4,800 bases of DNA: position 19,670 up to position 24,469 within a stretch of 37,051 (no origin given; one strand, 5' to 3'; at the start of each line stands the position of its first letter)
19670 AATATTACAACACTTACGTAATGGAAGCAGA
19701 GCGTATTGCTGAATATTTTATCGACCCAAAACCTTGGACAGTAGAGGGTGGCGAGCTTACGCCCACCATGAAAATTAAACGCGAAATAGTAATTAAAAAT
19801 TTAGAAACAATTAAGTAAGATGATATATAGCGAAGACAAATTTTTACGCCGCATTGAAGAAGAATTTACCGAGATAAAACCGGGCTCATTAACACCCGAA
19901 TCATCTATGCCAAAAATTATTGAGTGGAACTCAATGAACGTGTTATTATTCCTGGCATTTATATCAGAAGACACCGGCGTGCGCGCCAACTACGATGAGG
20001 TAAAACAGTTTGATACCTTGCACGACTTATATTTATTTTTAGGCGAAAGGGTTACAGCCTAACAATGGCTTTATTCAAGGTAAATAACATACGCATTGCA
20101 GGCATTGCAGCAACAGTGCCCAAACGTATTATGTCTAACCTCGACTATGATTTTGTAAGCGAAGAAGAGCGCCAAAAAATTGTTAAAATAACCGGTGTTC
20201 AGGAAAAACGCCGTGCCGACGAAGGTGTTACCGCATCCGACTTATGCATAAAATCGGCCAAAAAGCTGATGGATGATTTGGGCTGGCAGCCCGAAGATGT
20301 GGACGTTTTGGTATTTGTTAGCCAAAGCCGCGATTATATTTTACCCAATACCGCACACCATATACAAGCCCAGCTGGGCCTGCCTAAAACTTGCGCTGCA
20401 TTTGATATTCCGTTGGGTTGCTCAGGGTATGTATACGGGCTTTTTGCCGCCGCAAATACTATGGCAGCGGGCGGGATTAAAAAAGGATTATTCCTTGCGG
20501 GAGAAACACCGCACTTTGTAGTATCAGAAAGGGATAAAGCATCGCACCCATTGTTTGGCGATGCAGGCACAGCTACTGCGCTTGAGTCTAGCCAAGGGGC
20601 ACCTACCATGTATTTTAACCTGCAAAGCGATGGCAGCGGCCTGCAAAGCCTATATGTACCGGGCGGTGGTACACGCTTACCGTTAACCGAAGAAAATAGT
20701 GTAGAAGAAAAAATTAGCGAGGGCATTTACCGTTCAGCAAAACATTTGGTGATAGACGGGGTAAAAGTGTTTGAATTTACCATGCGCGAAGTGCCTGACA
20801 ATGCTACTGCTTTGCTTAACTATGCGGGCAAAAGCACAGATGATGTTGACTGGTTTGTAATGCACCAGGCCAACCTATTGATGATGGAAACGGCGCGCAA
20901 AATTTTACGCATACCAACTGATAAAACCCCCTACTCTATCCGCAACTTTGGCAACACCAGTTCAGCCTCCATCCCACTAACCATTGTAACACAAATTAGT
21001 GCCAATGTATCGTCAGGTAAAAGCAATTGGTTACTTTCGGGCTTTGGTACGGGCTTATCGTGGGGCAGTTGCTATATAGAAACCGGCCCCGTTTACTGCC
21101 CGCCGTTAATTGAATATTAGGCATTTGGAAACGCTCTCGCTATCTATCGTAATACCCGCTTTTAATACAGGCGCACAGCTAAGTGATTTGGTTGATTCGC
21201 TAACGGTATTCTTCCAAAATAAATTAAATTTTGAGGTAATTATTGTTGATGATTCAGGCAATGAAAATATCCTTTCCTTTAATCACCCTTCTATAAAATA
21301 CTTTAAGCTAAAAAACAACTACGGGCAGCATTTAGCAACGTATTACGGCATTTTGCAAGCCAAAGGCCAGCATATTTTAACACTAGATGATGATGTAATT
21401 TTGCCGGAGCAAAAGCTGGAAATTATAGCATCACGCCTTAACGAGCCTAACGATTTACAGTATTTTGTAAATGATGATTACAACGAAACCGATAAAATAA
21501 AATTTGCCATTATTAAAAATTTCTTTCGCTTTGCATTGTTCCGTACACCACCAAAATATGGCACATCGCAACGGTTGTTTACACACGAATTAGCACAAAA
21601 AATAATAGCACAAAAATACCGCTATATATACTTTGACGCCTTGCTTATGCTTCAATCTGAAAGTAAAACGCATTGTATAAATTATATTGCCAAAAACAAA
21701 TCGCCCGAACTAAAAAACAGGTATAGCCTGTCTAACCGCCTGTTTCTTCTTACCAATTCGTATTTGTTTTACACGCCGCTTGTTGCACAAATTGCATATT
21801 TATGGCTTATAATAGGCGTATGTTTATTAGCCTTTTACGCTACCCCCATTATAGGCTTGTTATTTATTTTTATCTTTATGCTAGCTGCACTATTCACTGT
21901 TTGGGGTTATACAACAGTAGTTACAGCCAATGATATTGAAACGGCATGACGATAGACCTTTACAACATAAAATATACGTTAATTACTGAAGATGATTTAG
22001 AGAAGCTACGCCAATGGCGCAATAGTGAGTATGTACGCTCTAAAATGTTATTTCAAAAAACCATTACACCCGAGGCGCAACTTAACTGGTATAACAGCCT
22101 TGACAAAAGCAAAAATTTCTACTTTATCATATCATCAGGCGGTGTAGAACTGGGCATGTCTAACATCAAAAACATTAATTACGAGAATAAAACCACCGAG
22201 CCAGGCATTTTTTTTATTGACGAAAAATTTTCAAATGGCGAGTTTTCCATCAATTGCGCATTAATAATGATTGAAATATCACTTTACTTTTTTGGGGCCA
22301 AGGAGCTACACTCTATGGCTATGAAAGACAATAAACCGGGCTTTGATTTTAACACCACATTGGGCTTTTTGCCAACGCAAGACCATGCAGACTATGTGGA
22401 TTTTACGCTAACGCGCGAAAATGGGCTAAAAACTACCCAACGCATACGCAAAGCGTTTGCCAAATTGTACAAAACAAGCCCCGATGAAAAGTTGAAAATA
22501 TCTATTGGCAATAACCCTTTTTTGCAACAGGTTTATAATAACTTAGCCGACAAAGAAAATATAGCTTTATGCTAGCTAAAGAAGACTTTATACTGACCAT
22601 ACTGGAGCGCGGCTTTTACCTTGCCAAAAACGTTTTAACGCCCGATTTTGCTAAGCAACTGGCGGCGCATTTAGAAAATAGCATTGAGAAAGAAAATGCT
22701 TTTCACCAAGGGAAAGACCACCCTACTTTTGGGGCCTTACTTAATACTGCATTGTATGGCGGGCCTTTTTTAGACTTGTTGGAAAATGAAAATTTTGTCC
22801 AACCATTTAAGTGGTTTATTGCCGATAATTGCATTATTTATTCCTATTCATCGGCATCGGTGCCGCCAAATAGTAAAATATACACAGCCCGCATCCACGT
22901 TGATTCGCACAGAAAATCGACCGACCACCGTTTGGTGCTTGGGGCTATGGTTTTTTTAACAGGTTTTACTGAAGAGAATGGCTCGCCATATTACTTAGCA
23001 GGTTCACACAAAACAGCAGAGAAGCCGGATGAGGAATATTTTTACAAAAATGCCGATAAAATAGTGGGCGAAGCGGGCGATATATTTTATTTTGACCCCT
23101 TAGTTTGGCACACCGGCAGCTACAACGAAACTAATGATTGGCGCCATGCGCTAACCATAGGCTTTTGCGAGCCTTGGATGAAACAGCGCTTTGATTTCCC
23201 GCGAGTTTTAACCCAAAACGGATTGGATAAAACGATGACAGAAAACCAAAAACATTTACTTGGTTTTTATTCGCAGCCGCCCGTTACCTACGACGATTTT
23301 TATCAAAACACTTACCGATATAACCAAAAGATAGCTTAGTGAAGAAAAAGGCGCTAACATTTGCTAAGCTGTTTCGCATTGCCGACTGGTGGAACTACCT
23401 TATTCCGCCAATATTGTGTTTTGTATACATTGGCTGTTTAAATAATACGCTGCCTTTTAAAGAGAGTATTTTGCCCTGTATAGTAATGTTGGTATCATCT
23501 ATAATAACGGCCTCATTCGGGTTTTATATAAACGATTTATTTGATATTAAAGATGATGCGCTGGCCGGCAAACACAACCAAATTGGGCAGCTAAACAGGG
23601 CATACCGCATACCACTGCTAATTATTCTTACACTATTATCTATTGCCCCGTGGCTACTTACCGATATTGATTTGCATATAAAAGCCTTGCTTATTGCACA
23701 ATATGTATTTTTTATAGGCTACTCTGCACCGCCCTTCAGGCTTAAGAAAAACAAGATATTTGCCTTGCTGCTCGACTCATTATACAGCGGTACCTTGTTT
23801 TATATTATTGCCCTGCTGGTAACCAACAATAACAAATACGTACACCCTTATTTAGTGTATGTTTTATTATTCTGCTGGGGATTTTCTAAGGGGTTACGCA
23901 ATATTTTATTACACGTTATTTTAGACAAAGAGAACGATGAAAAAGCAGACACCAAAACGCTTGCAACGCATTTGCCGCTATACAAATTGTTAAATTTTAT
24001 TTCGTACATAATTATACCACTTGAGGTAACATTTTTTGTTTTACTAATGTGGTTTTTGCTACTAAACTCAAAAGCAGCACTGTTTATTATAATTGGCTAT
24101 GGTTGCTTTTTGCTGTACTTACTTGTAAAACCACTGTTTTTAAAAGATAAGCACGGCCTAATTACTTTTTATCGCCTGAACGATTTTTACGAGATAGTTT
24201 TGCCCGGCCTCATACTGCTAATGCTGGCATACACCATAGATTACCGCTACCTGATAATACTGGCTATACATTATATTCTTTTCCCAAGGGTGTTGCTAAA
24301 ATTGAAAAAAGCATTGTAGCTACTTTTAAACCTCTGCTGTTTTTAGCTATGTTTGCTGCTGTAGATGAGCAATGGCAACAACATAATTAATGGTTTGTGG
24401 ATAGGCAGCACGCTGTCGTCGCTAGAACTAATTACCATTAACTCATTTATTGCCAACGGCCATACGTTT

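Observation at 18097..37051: A locus of about 20 genes in two arms that fits no pathway I can name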

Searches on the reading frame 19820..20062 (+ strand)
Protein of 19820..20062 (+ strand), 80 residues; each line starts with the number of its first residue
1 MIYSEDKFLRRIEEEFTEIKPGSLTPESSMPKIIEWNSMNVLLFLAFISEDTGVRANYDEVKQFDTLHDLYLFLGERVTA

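Call 3: search_protein_families(library=pfam, proteins=[window:19820-20062:+], max_evalue=0.01)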
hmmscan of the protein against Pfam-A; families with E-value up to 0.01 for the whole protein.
window:19820-20062:+ (80 aa): 0 families

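Call 5: search_protein_families(library=ncbifam, proteins=[window:19820-20062:+], max_evalue=0.01)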
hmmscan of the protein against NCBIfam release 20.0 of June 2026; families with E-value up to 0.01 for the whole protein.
window:19820-20062:+ (80 aa): 0 families

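Call 38: search_solved_structures(query=window:19820-20062:+, max_evalue=10)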
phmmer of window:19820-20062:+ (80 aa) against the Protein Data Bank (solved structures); distinct sequences matched with E-value up to 10: 9.
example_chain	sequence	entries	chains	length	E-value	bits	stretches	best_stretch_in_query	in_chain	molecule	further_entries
9s2u_I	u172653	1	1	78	0.065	17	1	9-73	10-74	Meromycolate extension acyl carrier protein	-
7bvc_P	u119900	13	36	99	0.096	16.4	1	9-74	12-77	Meromycolate extension acyl carrier protein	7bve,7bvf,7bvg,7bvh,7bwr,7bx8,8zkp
1klp_A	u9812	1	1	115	0.12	16.1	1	10-74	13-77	MEROMYCOLATE EXTENSION ACYL CARRIER PROTEIN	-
2ehs_A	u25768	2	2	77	0.16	15.7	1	11-78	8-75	Acyl carrier protein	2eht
9rfu_G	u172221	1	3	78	0.26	15.1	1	9-73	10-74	Meromycolate extension acyl carrier protein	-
7b0n_T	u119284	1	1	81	0.26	15.1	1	7-65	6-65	Acyl carrier protein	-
9rgb_G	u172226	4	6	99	0.38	14.5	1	9-74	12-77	Meromycolate extension acyl carrier protein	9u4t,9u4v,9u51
6gcs_O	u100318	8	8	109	0.56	14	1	7-65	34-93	ACPM1 SUBUNIT | Acyl carrier protein ACPM1 of NADH:Ubiquinone Oxidoreductase (Complex I)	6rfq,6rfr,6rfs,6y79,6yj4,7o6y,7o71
4uhp_B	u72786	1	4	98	0.79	13.5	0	19-42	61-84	BACTERIOCIN IMMUNITY PROTEIN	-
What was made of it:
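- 19820..20062 (+): Small acyl-carrier-like protein (80 aa). Eight of its nine weak PDB hits are ACPs, aligned over the full length (call 38).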

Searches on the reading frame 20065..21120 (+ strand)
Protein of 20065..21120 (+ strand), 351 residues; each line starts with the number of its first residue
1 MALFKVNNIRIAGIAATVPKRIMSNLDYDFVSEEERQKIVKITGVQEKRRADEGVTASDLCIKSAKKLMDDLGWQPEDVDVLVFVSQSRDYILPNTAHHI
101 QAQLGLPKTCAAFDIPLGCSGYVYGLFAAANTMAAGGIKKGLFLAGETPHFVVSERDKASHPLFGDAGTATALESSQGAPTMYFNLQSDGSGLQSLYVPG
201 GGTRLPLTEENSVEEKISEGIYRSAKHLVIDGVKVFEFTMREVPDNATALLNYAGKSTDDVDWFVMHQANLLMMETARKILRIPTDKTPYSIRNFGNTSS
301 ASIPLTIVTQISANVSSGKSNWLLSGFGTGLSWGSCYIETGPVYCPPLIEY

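Call 3: search_protein_families(library=pfam, proteins=[window:20065-21120:+], max_evalue=0.01)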
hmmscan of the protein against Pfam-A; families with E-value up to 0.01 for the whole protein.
window:20065-21120:+ (351 aa): 2 families
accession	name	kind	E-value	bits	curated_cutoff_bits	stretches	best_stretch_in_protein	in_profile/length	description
PF08541.16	ACP_syn_III_C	-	2.6e-26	92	26.6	1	253-339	3-89/90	3-Oxoacyl-[acyl-carrier-protein (ACP)] synthase III C terminal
PF08545.16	ACP_syn_III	-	4e-14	52.7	24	1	113-190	1-80/80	3-Oxoacyl-[acyl-carrier-protein (ACP)] synthase III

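Call 5: search_protein_families(library=ncbifam, proteins=[window:20065-21120:+], max_evalue=0.01)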
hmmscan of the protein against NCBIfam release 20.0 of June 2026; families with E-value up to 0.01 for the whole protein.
window:20065-21120:+ (351 aa): 13 families
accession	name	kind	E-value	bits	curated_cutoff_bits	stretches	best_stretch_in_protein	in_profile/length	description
NF006829.0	PRK09352.1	subfamily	2.6e-72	243.5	249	1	7-339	3-320/322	beta-ketoacyl-ACP synthase 3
TIGR00747.1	fabH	subfamily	1.1e-58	198.8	292.1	1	9-338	3-320/322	beta-ketoacyl-ACP synthase III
NF009519.0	PRK12880.1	equivalog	7.2e-52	176.8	436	1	5-340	4-338/353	beta-ketoacyl-ACP synthase III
NF004623.0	PRK05963.1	equivalog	6.3e-40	137.4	437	1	7-336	4-324/328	beta-ketoacyl-ACP synthase III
NF005541.0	PRK07204.1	equivalog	2.6e-35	122.4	402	1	8-338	4-327/329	beta-ketoacyl-ACP synthase III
NF006720.0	PRK09258.1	equivalog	1.3e-32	113.4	285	2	36-152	40-156/338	3-oxoacyl-ACP synthase III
NF005703.0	PRK07515.1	equivalog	3.4e-30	105.2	304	1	45-338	84-370/373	beta-ketoacyl-ACP synthase III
NF005308.0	PRK06840.1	equivalog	5.8e-22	78.2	315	1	7-339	3-334/339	3-oxoacyl-ACP synthase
NF003274.0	PRK04262.1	equivalog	3.4e-14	52.6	244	2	9-149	3-143/347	hydroxymethylglutaryl-CoA synthase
TIGR00748.1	HMG_CoA_syn_Arc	equivalog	9.9e-10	38.2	353.35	2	241-330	208-297/345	hydroxymethylglutaryl-CoA synthase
NF005293.2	PRK06816.1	subfamily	9.6e-05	21.6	450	0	53-137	58-140/378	StlD/DarB family beta-ketosynthase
NF004811.0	PRK06158.1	subfamily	0.00063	18.8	421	1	44-150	14-116/384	acetyl-CoA acetyltransferase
NF006516.0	PRK08963.1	equivalog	0.0034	16.2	560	1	49-142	29-122/436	acetyl-CoA C-acyltransferase FadI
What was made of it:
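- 20065..21120 (+): KAS III (FabH-like) condensing enzyme. NF006829, 243.5 bits against a cutoff of 249 (call 5).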

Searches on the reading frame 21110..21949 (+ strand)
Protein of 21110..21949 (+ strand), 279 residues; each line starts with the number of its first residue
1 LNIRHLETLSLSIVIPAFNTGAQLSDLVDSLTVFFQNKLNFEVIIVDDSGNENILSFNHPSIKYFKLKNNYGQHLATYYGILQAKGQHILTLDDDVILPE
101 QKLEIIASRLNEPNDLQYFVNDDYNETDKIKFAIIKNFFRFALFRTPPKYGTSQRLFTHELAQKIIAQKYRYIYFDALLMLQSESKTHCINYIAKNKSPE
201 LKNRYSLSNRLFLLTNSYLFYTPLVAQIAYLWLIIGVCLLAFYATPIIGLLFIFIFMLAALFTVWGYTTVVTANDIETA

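Call 3: search_protein_families(library=pfam, proteins=[window:21110-21949:+], max_evalue=0.01)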
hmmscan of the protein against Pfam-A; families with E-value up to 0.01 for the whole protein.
window:21110-21949:+ (279 aa): 2 families
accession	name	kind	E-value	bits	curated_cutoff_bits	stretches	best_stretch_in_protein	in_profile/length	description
PF00535.33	Glycos_transf_2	-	2.6e-17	63.7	23.3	1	12-132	1-126/168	Glycosyl transferase family 2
PF13641.12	Glyco_tranf_2_3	-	0.0022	18.5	27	1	11-112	3-113/230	Glycosyltransferase like family 2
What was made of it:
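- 21110..21949 (+): GT2 glycosyltransferase with a C-terminal hydrophobic hairpin, the architecture of GtrB/ArnC-type polyprenyl-phosphate sugar synthases. PF00535, 63.7 bits (call 3).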

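Call 5: search_protein_families(library=ncbifam, proteins=[window:21110-21949:+], max_evalue=0.01)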
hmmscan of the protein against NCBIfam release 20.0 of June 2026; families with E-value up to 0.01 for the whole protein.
window:21110-21949:+ (279 aa): 14 families
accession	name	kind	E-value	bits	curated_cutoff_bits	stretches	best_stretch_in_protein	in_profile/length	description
NF041875.1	EPS_EpsD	equivalog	4.2e-10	39.5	370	1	11-103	1-97/325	exopolysaccharide biosynthesis glycosyltransferase EpsD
NF007986.1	PRK10714.1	equivalog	6.7e-09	35.2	529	1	10-178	7-185/316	undecaprenyl-phosphate 4-deoxy-4-formamido-L-arabinose transferase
TIGR04283.1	glyco_like_mftF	equivalog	5.1e-08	32.8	182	1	11-118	1-105/221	TIGR04283 family arsenosugar biosynthesis glycosyltransferase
TIGR03937.1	PgaC_IcaA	equivalog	6.5e-08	31.9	422.3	1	7-112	43-152/407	poly-beta-1,6-N-acetyl-D-glucosamine synthase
NF007482.0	PRK10073.1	equivalog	8.9e-08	31.5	423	1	8-107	5-108/334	glycosyltransferase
NF038299.1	EPS_HpsN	equivalog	2.9e-07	29.8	425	1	10-115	2-111/317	hormogonium polysaccharide biosynthesis glycosyltransferase HpsN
NF047683.1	TeichurnBiosyTuaG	equivalog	6.3e-07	29.3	400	1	10-105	7-106/252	teichuronic acid biosynthesis protein TuaG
TIGR03965.1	mycofact_glyco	equivalog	1.9e-06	27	280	1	9-113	74-182/467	mycofactocin biosynthesis glycosyltransferase MftF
TIGR04017.1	WcaA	equivalog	5.3e-06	26.2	495.75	1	11-125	7-125/279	colanic acid biosynthesis glycosyltransferase WcaA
NF007453.0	PRK10018.1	equivalog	7.3e-06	25.8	382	1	11-124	8-125/280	colanic acid biosynthesis glycosyltransferase WcaA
NF047588.1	GlcsyltransPgfSStrep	equivalog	8.3e-06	25.2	500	1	10-271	2-266/308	glycosyltransferase PgfS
NF038302.1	EPS_HpsE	equivalog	1.2e-05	24.5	300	1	10-98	2-99/307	hormogonium polysaccharide biosynthesis glycosyltransferase HpsE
NF050050.1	ProtGlycPglI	equivalog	0.00022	20.7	500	1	10-112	3-110/306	GalNAc(5)-diNAcBac-PP-undecaprenol beta-1,3-glucosyltransferase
TIGR04242.1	nodulat_NodC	equivalog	0.00073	18.6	550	1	10-114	49-160/395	chitooligosaccharide synthase NodC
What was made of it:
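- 21110..21949 (+): Weak ArnC hit of 35 bits (call 5).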

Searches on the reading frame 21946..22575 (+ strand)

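Call 3: search_protein_families(library=pfam, proteins=[window:21946-22575:+], max_evalue=0.01)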
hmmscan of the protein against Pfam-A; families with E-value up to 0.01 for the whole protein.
window:21946-22575:+ (209 aa): 2 families
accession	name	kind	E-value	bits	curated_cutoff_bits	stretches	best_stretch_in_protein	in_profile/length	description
PF13302.13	Acetyltransf_3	-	5.2e-05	24.4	25.4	1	13-141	7-137/138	Acetyltransferase (GNAT) domain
PF13420.13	Acetyltransf_4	-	0.0016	18.9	24.3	1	12-146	3-139/155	Acetyltransferase (GNAT) domain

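Call 5: search_protein_families(library=ncbifam, proteins=[window:21946-22575:+], max_evalue=0.01)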
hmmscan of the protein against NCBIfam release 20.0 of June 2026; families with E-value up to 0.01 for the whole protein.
window:21946-22575:+ (209 aa): 1 family
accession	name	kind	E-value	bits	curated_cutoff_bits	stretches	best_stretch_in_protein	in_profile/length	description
TIGR03585.1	PseH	equivalog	4.9e-13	49.4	93.1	1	10-142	3-134/156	UDP-4-amino-4,6-dideoxy-N-acetyl-beta-L-altrosamine N-acetyltransferase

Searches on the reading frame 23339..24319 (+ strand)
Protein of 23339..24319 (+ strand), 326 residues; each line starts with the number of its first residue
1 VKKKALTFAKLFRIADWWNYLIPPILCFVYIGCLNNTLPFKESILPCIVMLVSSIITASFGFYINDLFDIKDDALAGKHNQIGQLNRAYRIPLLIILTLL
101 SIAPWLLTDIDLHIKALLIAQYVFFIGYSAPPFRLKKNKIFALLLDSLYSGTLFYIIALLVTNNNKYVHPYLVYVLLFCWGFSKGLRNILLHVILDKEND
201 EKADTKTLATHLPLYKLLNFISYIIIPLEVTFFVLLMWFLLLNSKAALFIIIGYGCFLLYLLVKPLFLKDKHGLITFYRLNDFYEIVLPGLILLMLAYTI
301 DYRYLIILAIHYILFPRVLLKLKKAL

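Call 3: search_protein_families(library=pfam, proteins=[window:23339-24319:+], max_evalue=0.01)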
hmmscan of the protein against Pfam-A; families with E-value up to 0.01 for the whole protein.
window:23339-24319:+ (326 aa): 1 family
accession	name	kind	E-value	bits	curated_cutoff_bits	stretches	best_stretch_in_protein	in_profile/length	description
PF01040.23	UbiA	-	4.3e-07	29.9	34.2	1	44-270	19-236/250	UbiA prenyltransferase family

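Call 5: search_protein_families(library=ncbifam, proteins=[window:23339-24319:+], max_evalue=0.01)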
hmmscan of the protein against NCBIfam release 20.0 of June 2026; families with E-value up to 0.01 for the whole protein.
window:23339-24319:+ (326 aa): 3 families
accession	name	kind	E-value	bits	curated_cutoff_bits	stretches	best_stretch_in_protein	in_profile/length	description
NF009516.0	PRK12875.1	equivalog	3.5e-07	29.6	205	1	16-235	27-238/292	prenyltransferase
NF010119.0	PRK13595.1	equivalog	5.3e-05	22.9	248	1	43-212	47-209/292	prenyltransferase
NF005742.0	PRK07566.1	equivalog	0.00022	20.4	313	1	47-179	68-200/315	chlorophyll synthase ChlG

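Call 37: search_solved_structures(query=A3, max_evalue=10)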
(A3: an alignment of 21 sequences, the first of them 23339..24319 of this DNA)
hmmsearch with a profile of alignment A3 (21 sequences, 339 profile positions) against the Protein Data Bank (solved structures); distinct sequences matched with E-value up to 10: 5.
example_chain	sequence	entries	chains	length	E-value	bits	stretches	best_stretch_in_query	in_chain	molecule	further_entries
4tq3_A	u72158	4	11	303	2.5e-07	33.5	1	4-267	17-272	Prenyltransferase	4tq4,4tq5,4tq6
9sau_C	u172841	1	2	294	3.3e-06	29.8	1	19-262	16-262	Chlorophyll a synthase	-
9sas_C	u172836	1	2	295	3.4e-06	29.8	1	19-262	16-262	Chlorophyll a synthase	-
6m31_A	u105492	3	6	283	2.2e-05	27.1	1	12-283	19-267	Digeranylgeranylglyceryl phosphate synthase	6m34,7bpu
8djk_B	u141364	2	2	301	0.0064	19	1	186-285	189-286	UbiA prenyltransferase domain-containing protein 1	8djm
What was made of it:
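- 23339..24319 (+): UbiA-superfamily membrane prenyltransferase. The family profile's best PDB hits are AfUbiA 4tq3, chlorophyll synthase and DGGGPS 6m31 (call 37).
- On UbiA prenyltransferase superfamily: The profile hits 4tq3, chlorophyll synthase and 6m31 (call 37).
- On Decaprenyl-phosphate phosphoribosyltransferase (DPA) pathway: The PDB profile search returned no phosphoribosyltransferase at E up to 10 (call 37).
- Closest known: Mycobacterial and Pseudomonas polyprenyl-phospho-arabinose systems. Different: The UbiA profile is closest to AfUbiA, chlorophyll synthase and DGGGPS, and the PDB search returned no phosphoribosyltransferase at E up to 10 (call 37).
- The UbiA profile is closest to AfUbiA, chlorophyll synthase and DGGGPS (call 37).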
